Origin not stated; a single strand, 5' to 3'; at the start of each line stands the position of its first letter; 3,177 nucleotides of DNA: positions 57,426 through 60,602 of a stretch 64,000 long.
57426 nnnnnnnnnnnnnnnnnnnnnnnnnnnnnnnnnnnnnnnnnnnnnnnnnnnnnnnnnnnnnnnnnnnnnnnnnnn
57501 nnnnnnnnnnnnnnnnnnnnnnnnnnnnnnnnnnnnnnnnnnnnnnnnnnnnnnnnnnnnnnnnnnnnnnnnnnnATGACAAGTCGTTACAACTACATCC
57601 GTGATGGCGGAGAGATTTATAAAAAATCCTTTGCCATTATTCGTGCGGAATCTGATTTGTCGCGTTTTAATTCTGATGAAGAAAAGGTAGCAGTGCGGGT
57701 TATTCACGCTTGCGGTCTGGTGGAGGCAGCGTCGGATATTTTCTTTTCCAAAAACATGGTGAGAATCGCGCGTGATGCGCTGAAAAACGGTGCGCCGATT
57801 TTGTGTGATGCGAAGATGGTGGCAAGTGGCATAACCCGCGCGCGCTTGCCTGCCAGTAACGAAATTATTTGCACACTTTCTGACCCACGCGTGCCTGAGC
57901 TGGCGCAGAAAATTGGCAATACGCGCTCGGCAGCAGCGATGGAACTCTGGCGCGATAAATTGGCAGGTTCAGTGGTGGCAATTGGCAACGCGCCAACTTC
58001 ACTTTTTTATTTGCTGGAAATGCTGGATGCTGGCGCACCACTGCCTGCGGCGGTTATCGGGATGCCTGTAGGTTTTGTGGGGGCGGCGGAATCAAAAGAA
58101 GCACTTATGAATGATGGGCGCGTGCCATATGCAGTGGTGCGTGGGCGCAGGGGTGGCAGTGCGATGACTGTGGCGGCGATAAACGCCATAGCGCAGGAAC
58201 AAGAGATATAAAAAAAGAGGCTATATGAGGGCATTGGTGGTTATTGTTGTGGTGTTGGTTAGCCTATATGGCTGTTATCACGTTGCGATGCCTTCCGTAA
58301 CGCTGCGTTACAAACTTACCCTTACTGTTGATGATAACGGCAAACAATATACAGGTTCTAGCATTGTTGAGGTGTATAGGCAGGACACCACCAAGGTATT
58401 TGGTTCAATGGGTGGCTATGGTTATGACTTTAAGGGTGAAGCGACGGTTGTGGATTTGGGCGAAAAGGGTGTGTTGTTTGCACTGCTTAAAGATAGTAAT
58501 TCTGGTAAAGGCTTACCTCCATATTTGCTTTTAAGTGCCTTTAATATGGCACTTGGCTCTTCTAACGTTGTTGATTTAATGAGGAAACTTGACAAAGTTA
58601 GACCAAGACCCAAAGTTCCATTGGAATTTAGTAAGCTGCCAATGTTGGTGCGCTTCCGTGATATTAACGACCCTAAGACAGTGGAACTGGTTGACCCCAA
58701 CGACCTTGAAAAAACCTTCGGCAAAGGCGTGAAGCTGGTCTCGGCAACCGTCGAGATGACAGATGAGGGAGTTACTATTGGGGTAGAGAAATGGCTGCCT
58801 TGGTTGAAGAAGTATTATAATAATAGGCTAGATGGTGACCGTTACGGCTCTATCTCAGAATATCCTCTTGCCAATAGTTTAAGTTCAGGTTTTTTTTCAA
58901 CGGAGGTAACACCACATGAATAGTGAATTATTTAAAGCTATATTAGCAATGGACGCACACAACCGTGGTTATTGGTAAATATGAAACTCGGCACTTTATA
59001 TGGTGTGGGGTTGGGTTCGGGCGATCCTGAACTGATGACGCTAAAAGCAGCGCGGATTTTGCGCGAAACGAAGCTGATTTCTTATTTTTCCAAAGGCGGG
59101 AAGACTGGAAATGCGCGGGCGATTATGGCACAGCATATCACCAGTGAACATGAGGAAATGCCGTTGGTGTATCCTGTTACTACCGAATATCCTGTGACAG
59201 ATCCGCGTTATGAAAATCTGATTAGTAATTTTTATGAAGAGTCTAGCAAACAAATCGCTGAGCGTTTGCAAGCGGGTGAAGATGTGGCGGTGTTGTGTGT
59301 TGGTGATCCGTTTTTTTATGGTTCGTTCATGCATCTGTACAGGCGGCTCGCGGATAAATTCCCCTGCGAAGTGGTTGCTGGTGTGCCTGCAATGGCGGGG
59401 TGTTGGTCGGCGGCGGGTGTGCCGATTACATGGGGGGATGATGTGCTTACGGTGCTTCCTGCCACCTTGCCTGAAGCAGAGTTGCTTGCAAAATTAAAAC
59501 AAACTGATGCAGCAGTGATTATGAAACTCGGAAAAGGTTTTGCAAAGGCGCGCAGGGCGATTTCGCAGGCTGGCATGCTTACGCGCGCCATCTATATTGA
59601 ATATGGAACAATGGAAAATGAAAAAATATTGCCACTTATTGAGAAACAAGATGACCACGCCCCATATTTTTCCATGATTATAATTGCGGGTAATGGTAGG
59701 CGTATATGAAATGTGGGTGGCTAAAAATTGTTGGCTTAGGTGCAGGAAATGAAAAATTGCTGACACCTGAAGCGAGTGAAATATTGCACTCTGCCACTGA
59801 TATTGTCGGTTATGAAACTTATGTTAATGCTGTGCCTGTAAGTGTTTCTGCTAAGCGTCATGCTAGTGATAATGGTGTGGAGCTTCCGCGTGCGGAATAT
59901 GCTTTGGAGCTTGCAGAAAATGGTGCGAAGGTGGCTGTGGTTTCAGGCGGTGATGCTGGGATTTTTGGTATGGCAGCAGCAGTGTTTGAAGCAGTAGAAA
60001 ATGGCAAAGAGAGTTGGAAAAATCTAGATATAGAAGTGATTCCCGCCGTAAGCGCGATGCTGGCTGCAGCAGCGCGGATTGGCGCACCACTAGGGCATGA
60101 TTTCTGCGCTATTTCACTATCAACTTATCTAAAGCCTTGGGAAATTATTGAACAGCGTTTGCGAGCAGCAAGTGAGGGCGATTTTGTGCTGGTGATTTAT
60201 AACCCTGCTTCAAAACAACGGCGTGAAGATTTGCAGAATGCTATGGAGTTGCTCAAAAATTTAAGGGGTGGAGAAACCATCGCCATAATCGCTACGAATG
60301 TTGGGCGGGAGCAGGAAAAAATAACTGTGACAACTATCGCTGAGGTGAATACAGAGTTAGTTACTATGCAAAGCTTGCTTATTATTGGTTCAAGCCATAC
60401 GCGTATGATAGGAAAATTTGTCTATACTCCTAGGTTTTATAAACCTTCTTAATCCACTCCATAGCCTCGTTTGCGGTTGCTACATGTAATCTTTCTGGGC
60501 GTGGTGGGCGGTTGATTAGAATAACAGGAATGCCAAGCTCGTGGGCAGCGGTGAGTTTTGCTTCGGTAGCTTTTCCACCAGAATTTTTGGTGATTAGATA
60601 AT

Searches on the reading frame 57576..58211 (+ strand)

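Call 25: search_protein_families(library=pfam, proteins=[window:57576-58211:+], max_evalue=0.001)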
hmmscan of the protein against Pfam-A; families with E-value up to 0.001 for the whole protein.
window:57576-58211:+ (211 aa): 1 family
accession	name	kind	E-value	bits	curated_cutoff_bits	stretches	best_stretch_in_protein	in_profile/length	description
PF02570.20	CbiC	-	5.3e-75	251.8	22.5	1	13-207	1-195/196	Precorrin-8X methylmutase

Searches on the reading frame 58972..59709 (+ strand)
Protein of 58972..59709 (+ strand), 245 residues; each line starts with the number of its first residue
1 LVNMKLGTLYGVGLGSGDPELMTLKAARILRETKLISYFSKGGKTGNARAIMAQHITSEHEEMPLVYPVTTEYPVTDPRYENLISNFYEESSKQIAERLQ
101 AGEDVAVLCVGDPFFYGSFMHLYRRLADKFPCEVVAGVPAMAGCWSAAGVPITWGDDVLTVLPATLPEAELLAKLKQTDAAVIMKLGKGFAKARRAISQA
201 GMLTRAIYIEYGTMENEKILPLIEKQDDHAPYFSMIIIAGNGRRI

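Call 25: search_protein_families(library=pfam, proteins=[window:58972-59709:+], max_evalue=0.001)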
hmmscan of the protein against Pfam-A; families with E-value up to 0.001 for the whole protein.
window:58972-59709:+ (245 aa): 1 family
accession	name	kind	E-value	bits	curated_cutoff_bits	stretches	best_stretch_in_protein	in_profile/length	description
PF00590.25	TP_methylase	-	5.1e-45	154.4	27.8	1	8-220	1-204/212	Tetrapyrrole (Corrin/Porphyrin) Methylases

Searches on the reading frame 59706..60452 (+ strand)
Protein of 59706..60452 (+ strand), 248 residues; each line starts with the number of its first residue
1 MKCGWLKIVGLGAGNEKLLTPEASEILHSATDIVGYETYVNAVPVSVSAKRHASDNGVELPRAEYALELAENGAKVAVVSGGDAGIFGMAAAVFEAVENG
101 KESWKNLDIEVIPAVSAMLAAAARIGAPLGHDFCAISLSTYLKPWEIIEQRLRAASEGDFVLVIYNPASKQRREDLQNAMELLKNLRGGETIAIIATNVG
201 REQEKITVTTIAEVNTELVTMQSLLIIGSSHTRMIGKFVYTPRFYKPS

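Call 25: search_protein_families(library=pfam, proteins=[window:59706-60452:+], max_evalue=0.001)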
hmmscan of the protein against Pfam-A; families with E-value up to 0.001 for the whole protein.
window:59706-60452:+ (248 aa): 1 family
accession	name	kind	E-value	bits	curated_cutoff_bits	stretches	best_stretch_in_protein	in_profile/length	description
PF00590.25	TP_methylase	-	3.2e-34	119.2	27.8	1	8-214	4-211/212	Tetrapyrrole (Corrin/Porphyrin) Methylases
